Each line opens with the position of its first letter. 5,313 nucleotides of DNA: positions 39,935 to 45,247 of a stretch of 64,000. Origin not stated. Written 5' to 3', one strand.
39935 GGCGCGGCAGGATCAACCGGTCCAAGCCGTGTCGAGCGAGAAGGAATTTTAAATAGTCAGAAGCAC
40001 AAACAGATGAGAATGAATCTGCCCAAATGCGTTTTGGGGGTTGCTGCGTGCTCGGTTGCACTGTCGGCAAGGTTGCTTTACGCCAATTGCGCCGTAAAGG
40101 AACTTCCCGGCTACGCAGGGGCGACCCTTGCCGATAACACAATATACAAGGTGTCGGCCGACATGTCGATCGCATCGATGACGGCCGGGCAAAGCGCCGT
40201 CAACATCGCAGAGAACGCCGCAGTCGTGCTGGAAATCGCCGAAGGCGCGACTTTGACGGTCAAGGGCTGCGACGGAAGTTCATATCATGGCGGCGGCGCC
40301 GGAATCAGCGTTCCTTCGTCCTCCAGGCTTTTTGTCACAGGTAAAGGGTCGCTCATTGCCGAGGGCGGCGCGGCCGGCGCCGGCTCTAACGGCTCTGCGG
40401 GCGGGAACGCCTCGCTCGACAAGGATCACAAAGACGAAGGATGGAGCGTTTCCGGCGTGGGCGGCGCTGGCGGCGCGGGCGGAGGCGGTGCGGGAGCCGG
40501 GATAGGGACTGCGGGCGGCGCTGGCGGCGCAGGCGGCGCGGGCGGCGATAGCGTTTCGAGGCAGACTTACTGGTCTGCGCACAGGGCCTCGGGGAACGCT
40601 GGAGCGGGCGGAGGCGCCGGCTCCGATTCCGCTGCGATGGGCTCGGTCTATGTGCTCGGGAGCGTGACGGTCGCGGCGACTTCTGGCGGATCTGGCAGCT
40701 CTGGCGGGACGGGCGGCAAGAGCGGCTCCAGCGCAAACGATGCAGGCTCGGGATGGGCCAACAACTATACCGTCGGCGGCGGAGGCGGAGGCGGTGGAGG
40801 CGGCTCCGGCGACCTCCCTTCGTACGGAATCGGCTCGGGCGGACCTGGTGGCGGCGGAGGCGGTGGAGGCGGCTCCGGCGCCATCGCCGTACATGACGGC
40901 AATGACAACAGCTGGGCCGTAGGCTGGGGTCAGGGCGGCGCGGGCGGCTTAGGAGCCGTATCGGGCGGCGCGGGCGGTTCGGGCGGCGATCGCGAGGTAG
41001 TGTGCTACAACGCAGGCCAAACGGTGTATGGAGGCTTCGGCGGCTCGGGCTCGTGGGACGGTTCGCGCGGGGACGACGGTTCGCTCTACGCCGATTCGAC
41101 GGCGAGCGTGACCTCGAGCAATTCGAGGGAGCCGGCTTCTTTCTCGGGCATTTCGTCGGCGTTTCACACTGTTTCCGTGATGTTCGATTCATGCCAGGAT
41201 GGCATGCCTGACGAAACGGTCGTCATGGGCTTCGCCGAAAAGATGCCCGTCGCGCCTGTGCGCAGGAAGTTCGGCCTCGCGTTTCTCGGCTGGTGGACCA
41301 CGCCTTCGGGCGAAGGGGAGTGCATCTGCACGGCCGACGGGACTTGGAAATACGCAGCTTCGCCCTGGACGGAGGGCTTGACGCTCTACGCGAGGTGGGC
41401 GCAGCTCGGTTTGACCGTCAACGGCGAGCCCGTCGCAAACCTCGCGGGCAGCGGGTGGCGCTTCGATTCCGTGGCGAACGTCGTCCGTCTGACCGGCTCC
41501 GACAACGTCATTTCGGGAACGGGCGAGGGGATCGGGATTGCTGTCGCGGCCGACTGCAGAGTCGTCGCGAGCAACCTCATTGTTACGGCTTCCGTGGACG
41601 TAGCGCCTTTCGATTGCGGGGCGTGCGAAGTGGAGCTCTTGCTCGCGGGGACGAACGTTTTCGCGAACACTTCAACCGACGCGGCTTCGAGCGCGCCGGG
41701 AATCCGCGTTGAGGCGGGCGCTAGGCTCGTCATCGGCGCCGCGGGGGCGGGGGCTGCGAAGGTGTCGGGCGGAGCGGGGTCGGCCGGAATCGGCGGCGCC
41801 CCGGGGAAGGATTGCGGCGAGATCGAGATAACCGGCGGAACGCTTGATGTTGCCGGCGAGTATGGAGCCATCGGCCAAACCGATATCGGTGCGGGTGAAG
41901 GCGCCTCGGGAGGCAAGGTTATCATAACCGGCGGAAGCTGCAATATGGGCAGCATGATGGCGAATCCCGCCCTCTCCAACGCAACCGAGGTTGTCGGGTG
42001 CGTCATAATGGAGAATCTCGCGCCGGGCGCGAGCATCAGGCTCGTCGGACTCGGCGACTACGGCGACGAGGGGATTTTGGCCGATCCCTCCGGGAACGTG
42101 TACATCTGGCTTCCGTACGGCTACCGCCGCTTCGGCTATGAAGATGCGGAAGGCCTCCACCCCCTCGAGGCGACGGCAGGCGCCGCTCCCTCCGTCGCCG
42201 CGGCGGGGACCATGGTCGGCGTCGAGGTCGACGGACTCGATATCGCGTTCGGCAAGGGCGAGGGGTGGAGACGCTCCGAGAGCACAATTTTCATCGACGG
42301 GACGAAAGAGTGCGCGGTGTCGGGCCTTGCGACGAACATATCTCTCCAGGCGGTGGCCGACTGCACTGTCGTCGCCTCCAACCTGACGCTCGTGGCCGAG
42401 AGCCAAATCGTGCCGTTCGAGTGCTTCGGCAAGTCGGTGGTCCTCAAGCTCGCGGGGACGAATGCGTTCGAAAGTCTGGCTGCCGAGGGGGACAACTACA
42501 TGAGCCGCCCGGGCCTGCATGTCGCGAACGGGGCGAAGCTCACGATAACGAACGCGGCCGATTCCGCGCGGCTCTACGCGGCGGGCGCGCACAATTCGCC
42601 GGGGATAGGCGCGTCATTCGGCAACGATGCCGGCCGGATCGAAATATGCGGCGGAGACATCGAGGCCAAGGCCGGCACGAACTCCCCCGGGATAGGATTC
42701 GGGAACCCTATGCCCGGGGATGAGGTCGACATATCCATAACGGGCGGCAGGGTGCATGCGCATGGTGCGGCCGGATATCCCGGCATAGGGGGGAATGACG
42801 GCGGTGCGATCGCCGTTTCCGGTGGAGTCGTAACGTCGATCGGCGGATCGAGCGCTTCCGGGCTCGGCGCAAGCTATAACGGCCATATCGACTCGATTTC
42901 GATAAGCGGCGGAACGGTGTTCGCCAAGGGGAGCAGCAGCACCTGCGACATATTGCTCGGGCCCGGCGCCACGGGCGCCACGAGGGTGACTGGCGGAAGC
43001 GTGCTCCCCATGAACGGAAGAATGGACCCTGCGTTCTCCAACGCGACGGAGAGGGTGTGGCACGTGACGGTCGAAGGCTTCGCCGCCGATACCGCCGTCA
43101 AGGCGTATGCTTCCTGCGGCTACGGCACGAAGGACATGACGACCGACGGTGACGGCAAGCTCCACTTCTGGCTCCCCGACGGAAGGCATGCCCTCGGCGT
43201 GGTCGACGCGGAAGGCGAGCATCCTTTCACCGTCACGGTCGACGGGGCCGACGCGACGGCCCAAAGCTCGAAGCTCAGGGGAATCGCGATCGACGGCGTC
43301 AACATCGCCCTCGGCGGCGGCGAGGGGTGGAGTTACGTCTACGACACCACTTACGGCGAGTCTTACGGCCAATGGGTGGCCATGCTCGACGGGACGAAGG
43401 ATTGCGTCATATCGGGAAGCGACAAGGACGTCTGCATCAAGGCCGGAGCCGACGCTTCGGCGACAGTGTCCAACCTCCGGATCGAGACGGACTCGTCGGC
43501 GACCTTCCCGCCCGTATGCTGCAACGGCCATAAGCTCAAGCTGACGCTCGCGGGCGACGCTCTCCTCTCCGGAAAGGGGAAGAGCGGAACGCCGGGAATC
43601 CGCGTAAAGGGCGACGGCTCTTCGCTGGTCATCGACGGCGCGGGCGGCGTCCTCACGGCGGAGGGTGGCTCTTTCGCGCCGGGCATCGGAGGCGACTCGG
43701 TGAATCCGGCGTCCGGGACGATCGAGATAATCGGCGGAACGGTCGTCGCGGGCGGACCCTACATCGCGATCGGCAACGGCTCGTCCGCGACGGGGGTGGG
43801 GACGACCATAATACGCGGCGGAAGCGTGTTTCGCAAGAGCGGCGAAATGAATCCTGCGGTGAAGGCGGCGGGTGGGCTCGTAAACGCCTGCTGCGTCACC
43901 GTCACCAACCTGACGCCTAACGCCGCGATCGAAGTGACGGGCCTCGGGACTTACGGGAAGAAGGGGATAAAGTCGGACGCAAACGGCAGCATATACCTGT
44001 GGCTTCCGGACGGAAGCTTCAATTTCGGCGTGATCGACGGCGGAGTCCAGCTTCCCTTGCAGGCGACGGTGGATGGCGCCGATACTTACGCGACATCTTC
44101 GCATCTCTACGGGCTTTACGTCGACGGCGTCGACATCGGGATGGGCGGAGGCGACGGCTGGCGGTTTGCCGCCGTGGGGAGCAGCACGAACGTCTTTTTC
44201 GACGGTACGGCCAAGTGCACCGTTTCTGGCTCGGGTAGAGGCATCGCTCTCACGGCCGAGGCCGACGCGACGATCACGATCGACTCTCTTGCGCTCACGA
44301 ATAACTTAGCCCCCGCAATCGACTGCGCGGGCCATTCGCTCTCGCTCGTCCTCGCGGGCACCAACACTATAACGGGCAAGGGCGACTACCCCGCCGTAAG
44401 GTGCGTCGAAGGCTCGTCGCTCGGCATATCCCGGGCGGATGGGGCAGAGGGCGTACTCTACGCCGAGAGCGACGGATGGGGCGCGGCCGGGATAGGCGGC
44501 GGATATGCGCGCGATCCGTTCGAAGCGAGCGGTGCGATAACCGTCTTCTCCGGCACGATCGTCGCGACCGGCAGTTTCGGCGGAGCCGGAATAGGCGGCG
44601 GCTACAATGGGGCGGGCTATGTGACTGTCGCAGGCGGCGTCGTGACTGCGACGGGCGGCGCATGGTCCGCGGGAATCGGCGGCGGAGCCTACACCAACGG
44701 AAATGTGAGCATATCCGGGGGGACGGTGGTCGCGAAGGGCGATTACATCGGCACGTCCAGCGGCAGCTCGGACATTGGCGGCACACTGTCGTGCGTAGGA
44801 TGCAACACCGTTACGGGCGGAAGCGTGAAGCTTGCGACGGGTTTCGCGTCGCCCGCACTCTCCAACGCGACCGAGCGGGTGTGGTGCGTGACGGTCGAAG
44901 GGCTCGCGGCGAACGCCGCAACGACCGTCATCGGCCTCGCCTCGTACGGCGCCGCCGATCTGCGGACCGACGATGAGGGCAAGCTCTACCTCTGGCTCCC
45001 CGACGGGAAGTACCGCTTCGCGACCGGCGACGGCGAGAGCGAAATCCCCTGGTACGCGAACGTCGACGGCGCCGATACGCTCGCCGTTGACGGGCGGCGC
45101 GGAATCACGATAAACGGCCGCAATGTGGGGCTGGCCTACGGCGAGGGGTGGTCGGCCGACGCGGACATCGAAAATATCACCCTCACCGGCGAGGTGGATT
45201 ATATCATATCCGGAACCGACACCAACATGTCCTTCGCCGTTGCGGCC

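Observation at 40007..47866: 2,619-aa modular beta-helical giant encoded 34 nt upstream of the injectisome operon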

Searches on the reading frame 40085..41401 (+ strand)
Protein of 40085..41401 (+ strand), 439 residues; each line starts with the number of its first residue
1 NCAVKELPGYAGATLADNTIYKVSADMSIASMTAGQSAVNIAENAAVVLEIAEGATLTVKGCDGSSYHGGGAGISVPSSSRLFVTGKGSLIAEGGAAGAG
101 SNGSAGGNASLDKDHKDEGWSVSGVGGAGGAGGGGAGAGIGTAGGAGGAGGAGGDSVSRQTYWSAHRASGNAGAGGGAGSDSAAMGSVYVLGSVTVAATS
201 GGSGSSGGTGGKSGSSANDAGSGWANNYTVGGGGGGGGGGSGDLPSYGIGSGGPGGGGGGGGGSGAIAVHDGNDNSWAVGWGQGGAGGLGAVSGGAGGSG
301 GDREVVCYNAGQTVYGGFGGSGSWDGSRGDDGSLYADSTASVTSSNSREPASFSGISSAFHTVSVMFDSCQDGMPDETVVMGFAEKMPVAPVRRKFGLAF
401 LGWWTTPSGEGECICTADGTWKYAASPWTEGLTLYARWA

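Call 71: predict_structure(alignment_id=A7)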
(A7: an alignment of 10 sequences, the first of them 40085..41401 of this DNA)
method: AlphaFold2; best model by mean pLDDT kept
length: 439 residues; sequences in the alignment: 10
mean_pLDDT: 73.6   pTM: 0.69
mean pLDDT of the five models: 73.6, 70.9, 70.2, 68.9, 68.3
residues with pLDDT >= 90: 113; 70-90: 170; 50-70: 81; < 50: 75
segments of 3 or more residues with pLDDT < 50: 222-224, 273-280, 292-296, 305-310, 350-395
pLDDT, mean of each block of 10 residues (from residue 1): 83 90 95 95 90 94 91 94 90 94 87 61 85 94 94 81 64 85 89 88 75 72 57 81 85 90 76 47 59 47 46 67 81 78 67 37 29 33 38 54 71 76 59 67
secondary structure, 60 per line:
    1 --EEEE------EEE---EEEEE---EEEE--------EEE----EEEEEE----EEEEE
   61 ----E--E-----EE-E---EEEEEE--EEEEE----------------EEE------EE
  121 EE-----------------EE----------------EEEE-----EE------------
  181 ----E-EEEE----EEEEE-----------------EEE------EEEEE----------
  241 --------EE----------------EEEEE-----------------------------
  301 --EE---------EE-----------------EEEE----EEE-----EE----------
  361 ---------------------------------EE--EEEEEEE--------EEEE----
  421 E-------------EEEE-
elements in order: E3-6 E13-15 E19-23 E27-30 E39-41 E46-51 E56-60 E81-86 E89-93 E110-112 E119-122 E158-161 E187-190 E195-199 E217-219 E226-230 E267-271 E333-336 E341-343 E398-404 E413-416 E435-438

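Call 74: fold_search(model_id=the predicted structure, library=pdb)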
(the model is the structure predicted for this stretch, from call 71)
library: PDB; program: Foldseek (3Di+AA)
matches with E <= 10: 3; with E <= 0.001: 0
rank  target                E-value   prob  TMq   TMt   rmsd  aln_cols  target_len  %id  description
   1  9d93_Qb               5.3e+00  0.01  0.08  0.13  23.7       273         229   15  Mycobacteriophage Bxb1 tail tip - Composite map and model (released 2024-09-25)
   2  7ko9                  7.7e+00  0.01  0.07  0.06  14.1       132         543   13  Crystal structure of antigen 43 from uropathogenic Escherichia coli UTI89 (released 2022-03-09)
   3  6w4q_B                8.5e+00  0.02  0.10  0.06  13.0       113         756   15  Crystal structure of full-length tailspike protein 2 (TSP2, ORF211) ) from Escherichia coli O157:H7 bacteriophage CAB1 (released 2021-01-20)
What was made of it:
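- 40085..41116 (+): Conserved Gly-rich N-terminal head (aa 27-370; aa 90-370 are 36% Gly with invariant Gly columns). It is the best-conserved part of the family. No PDB match (call 74).
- Tried and rejected: The head against PDB gave a best E of 5.3 (call 74).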

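Call 80: fold_search(model_id=the predicted structure, library=viral)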
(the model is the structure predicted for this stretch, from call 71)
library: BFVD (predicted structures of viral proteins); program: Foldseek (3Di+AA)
matches with E <= 10: 32; with E <= 0.001: 2
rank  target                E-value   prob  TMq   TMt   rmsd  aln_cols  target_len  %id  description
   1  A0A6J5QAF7            5.9e-05  0.82  0.17  0.22  32.5       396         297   16  Uncharacterized protein [uncultured Caudovirales phage]
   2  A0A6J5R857            9.3e-04  0.41  0.11  0.16  17.9       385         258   17  Uncharacterized protein [uncultured Caudovirales phage]
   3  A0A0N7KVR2            8.6e-03  0.41  0.15  0.18  15.0       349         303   17  (no name in the UniProt tables at hand)
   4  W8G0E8                1.5e-02  0.38  0.18  0.22  26.8       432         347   12  (no name in the UniProt tables at hand)
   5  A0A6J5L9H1            1.5e-02  0.41  0.15  0.10  16.9       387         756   17  Tail fiber protein [uncultured Caudovirales phage]
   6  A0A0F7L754            1.5e-02  0.18  0.12  0.15  15.3       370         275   14  Phage tail protein [uncultured marine virus]
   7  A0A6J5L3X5            1.7e-02  0.63  0.15  0.25  15.1       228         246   21  Receptor-recognising protein Gp38 [uncultured Caudovirales phage]
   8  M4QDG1                1.5e-01  0.04  0.09  0.11  21.5       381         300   14  Uncharacterized protein [Prochlorococcus phage MED4-213]
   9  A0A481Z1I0            1.6e-01  0.15  0.16  0.08  15.0       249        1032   14  Uncharacterized protein [Mimivirus LCMiAC02]
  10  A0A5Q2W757            1.8e-01  0.13  0.11  0.18  15.5       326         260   12  (no name in the UniProt tables at hand)
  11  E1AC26                2.1e-01  0.08  0.13  0.08  18.2       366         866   14  (no name in the UniProt tables at hand)
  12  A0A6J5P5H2            2.5e-01  0.09  0.11  0.14  23.7       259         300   15  Glycine-rich domain-containing protein [uncultured Caudovirales phage]
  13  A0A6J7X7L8            3.4e-01  0.09  0.13  0.09  18.6       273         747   19  Glycine-rich domain-containing protein [uncultured Caudovirales phage]
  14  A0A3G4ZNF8            3.7e-01  0.02  0.08  0.04  16.2       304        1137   11  DUF7932 domain-containing protein [Terrestrivirus sp.]
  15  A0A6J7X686            6.1e-01  0.06  0.13  0.13  34.8       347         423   17  Uncharacterized protein [uncultured Caudovirales phage]
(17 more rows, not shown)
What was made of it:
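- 40085..41116 (+): Weak matches to phage tail-fibre, Gp38 and Gly-rich proteins (call 80).
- Closest known: Phage receptor-binding tips with Gly-rich domains. Same: They are the best structural neighbours of the head model (call 80: E 5.9e-5 to 1.7e-2).
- Its best structural neighbours are phage receptor-binding and Gly-rich tail proteins, but the matches are weak (call 80). The head's best structural neighbours are phage tail-fibre and Gp38 proteins (call 80).
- Tried and rejected: The head against BFVD gave weak phage tail-fibre hits (call 80).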

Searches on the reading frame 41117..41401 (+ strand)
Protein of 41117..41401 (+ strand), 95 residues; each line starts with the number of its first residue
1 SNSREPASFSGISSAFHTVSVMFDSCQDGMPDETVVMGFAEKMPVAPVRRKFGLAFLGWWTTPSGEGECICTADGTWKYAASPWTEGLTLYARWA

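Call 13: search_protein_families(library=pfam, proteins=[window:41117-41401:+], max_evalue=1)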
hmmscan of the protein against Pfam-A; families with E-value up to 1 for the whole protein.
window:41117-41401:+ (95 aa): 1 family
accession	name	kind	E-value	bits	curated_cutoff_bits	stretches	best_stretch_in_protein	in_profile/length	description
PF09479.16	Flg_new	-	0.041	14.5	27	1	21-69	3-48/65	Listeria-Bacteroides repeat domain (List_Bact_rpt)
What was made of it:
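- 41117..41386 (+): Listeria-Bacteroides (Flg_new / InlB-B type) repeat-like segment. Call 13 (E 0.041, below the cut-off).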

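Call 14: search_protein_families(library=ncbifam, proteins=[window:41117-41401:+], max_evalue=0.1)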
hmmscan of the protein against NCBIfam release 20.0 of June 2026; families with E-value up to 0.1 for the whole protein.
window:41117-41401:+ (95 aa): 1 family
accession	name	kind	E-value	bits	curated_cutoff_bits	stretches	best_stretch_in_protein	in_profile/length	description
NF052328.1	NeuramTDE0471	equivalog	0.086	11.5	900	1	17-95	45-117/538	neuraminidase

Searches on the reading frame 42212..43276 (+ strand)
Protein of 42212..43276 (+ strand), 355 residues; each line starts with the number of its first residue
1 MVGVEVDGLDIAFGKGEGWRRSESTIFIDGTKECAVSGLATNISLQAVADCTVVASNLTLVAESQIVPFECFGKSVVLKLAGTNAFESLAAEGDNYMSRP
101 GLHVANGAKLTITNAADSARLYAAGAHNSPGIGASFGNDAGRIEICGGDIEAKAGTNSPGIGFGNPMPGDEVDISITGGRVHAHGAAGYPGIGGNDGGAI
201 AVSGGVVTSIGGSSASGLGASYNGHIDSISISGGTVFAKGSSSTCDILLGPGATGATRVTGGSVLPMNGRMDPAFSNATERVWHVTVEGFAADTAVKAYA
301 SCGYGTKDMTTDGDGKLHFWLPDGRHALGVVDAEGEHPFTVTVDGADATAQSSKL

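Call 13: search_protein_families(library=pfam, proteins=[window:42212-43276:+], max_evalue=1)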
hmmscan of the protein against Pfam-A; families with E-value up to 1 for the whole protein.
window:42212-43276:+ (355 aa): 1 family
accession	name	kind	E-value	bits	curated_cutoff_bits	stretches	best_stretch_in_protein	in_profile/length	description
PF18889.6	Beta_helix_3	-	0.016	16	27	2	174-195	1-19/20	Beta helix repeat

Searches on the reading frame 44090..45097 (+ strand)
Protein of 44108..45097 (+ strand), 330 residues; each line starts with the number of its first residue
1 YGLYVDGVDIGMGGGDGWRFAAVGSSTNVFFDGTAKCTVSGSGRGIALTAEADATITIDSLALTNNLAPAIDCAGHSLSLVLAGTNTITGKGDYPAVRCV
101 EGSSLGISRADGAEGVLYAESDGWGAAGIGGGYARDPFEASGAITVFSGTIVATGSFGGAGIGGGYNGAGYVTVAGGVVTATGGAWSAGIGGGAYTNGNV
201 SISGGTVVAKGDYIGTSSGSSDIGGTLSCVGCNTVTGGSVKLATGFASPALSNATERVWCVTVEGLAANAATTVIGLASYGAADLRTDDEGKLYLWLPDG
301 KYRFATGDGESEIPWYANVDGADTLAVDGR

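Call 13: search_protein_families(library=pfam, proteins=[window:44108-45097:+], max_evalue=1)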
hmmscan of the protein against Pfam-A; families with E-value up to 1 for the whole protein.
window:44108-45097:+ (330 aa): 1 family
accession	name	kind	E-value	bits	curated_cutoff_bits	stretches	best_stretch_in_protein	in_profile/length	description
PF18889.6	Beta_helix_3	-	1.3e-05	25.8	27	3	172-194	1-20/20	Beta helix repeat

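Call 59: search_solved_structures(query=A1, max_evalue=1)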
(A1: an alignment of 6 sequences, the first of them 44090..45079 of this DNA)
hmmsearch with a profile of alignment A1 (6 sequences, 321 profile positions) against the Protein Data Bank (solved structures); distinct sequences matched with E-value up to 1: 1.
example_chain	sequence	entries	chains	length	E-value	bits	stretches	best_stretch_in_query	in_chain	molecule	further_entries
28nt_i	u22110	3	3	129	0.24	13.8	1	19-73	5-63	Small ribosomal subunit protein uS9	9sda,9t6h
